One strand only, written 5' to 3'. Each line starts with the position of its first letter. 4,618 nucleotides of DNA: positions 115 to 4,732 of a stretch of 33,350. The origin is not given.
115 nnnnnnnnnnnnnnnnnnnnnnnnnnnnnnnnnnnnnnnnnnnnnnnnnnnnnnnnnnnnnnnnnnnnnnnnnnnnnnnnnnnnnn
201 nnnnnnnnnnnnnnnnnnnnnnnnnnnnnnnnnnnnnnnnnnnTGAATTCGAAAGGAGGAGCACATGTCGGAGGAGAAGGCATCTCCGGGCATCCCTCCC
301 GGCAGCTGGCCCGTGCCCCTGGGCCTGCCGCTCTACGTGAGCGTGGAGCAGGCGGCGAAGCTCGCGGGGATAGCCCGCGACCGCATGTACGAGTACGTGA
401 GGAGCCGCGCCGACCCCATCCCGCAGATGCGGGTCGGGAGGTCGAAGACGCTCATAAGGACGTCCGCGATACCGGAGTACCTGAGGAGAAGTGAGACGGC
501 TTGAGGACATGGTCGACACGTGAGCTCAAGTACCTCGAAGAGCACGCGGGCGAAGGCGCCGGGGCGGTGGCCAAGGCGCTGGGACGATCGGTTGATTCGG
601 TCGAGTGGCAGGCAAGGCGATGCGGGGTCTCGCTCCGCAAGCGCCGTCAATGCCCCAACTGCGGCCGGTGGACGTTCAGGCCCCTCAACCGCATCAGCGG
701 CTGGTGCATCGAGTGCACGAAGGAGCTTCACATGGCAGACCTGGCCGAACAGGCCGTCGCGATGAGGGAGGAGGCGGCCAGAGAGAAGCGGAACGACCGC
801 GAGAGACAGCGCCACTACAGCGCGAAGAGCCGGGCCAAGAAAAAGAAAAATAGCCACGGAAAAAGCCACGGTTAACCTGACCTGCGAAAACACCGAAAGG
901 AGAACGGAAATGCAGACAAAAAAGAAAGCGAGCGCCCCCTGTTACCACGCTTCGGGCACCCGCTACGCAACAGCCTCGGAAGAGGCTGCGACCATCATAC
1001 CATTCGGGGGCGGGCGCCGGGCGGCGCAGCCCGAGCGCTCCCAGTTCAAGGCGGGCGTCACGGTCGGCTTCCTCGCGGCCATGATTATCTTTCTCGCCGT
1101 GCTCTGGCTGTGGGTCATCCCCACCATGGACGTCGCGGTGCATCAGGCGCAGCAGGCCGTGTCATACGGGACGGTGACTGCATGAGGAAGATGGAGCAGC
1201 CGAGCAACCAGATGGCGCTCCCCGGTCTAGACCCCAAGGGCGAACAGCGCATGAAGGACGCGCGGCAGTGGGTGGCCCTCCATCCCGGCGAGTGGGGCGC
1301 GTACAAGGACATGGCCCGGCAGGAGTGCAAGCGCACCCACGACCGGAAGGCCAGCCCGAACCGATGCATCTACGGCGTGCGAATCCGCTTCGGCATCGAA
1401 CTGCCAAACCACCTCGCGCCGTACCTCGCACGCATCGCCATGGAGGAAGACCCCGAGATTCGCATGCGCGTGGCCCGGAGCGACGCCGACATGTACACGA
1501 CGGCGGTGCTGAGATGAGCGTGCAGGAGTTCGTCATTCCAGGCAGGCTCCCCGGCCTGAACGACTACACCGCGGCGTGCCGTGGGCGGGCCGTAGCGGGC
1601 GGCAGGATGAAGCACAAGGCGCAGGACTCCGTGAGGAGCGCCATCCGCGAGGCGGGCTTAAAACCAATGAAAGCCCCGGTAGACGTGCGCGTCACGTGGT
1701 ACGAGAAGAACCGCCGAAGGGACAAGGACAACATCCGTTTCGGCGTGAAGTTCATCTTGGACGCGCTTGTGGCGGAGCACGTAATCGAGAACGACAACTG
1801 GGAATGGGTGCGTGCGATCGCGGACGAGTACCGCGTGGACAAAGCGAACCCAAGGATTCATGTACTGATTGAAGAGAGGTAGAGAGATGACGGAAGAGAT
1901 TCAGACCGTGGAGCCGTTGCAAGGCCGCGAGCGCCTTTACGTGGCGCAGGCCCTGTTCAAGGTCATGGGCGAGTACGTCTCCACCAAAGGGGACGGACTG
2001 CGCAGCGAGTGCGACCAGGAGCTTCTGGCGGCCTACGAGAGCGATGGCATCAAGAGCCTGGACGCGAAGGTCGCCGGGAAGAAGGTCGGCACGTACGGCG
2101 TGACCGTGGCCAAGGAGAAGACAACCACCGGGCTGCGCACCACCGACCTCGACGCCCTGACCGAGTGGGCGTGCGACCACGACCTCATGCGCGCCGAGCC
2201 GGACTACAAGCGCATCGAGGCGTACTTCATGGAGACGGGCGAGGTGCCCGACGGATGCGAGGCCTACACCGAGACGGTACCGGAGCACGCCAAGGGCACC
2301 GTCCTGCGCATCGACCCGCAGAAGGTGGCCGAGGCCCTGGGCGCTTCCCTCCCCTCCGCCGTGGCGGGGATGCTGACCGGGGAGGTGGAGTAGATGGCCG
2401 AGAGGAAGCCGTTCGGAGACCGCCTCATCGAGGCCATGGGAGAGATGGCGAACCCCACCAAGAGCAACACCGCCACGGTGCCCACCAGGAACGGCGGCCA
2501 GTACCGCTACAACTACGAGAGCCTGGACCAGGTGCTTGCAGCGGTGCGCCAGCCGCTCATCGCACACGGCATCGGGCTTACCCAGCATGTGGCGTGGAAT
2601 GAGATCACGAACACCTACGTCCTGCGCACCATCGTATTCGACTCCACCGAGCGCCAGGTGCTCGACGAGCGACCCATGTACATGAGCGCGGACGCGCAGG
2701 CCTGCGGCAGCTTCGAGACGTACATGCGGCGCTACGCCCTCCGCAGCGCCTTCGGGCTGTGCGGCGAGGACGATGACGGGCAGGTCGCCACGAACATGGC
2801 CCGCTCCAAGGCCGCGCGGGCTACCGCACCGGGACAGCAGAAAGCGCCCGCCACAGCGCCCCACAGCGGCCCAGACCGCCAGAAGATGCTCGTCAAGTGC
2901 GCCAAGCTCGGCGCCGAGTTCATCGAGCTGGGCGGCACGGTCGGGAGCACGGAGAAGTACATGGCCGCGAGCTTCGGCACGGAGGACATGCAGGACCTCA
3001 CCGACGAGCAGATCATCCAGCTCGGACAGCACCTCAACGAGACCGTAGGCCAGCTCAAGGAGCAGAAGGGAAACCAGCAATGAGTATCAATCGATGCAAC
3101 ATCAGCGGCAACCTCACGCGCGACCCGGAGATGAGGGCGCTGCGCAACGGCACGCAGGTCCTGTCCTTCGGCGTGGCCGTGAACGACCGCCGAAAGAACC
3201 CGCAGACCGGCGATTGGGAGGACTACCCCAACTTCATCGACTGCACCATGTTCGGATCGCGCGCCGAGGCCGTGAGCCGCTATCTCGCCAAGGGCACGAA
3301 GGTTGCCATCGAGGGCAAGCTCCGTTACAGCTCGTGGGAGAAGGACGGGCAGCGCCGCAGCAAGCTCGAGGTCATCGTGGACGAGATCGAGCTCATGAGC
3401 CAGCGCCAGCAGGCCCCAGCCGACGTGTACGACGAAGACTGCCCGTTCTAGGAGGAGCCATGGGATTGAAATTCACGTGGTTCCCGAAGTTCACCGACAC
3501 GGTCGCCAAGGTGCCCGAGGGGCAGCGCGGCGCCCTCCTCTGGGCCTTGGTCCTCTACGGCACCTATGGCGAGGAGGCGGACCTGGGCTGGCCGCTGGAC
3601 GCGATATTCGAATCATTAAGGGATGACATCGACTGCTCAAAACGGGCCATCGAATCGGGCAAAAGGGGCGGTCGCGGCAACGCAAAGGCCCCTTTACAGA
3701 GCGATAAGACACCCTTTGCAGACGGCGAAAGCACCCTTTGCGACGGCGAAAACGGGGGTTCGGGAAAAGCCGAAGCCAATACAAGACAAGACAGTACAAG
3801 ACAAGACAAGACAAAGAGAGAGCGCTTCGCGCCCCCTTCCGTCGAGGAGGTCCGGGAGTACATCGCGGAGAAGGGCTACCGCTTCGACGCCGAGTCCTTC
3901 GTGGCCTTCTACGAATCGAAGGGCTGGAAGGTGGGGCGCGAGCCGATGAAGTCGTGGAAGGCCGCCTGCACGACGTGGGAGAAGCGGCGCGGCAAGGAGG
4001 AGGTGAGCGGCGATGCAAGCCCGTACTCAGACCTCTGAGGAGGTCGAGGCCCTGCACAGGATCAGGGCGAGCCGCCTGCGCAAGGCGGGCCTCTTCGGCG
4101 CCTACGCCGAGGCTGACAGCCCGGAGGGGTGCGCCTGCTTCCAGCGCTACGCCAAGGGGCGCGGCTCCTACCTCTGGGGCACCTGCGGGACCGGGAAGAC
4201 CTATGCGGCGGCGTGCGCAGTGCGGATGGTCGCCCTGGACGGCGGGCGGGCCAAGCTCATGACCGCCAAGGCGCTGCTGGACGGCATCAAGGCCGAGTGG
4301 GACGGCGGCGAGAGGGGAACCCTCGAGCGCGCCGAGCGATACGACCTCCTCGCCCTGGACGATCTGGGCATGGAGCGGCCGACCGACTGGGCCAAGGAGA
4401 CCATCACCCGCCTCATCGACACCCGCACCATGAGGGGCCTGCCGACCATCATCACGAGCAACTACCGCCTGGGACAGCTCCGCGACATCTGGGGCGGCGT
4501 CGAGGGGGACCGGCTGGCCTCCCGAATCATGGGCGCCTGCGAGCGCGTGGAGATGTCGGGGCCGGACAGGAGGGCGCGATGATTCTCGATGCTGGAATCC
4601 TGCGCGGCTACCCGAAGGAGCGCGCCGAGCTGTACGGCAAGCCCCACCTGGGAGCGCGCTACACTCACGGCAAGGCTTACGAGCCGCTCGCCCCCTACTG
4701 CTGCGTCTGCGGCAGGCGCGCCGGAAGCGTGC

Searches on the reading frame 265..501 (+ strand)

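Call 63: search_protein_families(library=pfam, proteins=[window:265-501:+], max_evalue=0.001)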
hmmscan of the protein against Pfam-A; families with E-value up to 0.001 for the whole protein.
window:265-501:+ (79 aa): 1 family
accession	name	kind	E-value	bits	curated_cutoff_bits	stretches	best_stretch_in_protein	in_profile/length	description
PF12728.13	HTH_17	-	3.9e-06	27.5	27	1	24-75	1-49/51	Helix-turn-helix domain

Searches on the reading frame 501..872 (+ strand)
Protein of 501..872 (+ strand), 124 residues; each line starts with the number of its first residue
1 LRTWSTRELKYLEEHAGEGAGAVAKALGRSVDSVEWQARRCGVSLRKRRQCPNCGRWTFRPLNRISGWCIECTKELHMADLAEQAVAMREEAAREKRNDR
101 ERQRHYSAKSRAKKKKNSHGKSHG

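Call 63: search_protein_families(library=pfam, proteins=[window:501-872:+], max_evalue=0.001)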
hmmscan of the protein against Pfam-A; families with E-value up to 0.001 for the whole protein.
window:501-872:+ (124 aa): 1 family
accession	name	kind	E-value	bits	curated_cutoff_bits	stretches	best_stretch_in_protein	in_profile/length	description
PF09538.15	FYDLN_acid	-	0.00079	20.5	23.9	0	48-110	9-72/105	Protein of unknown function (FYDLN_acid)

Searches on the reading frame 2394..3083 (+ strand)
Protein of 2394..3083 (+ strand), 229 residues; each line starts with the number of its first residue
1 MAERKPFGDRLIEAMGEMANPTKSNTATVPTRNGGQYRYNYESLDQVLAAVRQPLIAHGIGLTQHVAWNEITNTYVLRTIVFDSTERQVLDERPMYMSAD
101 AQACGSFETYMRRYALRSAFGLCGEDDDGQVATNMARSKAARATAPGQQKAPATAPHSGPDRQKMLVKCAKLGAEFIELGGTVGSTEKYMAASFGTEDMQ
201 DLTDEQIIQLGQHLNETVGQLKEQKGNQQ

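Call 44: search_protein_families(library=phrogs, proteins=[window:2394-3083:+], max_evalue=0.00001)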
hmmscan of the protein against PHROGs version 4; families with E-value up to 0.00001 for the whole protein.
window:2394-3083:+ (229 aa): 4 families
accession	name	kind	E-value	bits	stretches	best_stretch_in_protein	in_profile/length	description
phrog_155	-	DNA, RNA and nucleotide metabolism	8.3e-27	95.6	1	2-225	63-274/308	Erf-like ssDNA annealing protein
phrog_2324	-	DNA, RNA and nucleotide metabolism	1.7e-23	84.2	1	10-154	14-153/193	Erf-like ssDNA annealing protein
phrog_34817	-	unknown function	7.5e-12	46.1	1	13-158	18-160/291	-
phrog_10003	-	other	3.4e-10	40.8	1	18-130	45-168/297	recombinase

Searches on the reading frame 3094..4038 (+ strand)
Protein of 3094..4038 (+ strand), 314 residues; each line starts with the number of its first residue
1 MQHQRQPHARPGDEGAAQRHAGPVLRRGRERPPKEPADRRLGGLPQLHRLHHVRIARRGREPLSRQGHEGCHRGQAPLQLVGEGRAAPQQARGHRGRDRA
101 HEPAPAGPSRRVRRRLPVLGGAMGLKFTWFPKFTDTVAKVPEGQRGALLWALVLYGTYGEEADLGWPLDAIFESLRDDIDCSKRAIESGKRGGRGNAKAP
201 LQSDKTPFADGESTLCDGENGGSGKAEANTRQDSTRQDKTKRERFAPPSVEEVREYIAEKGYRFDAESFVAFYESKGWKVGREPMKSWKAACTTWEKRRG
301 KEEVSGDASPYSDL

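Call 44: search_protein_families(library=phrogs, proteins=[window:3094-4038:+], max_evalue=0.00001)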
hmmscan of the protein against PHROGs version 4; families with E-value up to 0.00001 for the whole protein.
window:3094-4038:+ (314 aa): 1 family
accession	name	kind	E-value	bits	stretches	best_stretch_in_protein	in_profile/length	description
phrog_15768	-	unknown function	7e-39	135.1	1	129-302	7-187/228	-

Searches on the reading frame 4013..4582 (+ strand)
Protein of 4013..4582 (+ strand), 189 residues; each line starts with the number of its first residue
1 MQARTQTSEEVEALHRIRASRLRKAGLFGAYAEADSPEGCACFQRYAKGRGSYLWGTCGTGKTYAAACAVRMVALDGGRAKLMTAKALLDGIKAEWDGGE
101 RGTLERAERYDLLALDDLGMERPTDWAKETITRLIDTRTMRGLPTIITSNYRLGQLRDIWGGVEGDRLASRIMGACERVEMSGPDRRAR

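Call 44: search_protein_families(library=phrogs, proteins=[window:4013-4582:+], max_evalue=0.00001)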
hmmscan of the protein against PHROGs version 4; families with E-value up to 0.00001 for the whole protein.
window:4013-4582:+ (189 aa): 3 families
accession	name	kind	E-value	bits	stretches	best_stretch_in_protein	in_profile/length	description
phrog_50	-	DNA, RNA and nucleotide metabolism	4.9e-35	122.6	1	47-189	367-512/570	DnaC-like helicase loader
phrog_3277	-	DNA, RNA and nucleotide metabolism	3.1e-24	86.7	1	43-188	4-154/168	DnaC-like helicase loader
phrog_26922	-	DNA, RNA and nucleotide metabolism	4.8e-09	37.7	1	110-174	12-72/92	DnaC-like helicase loader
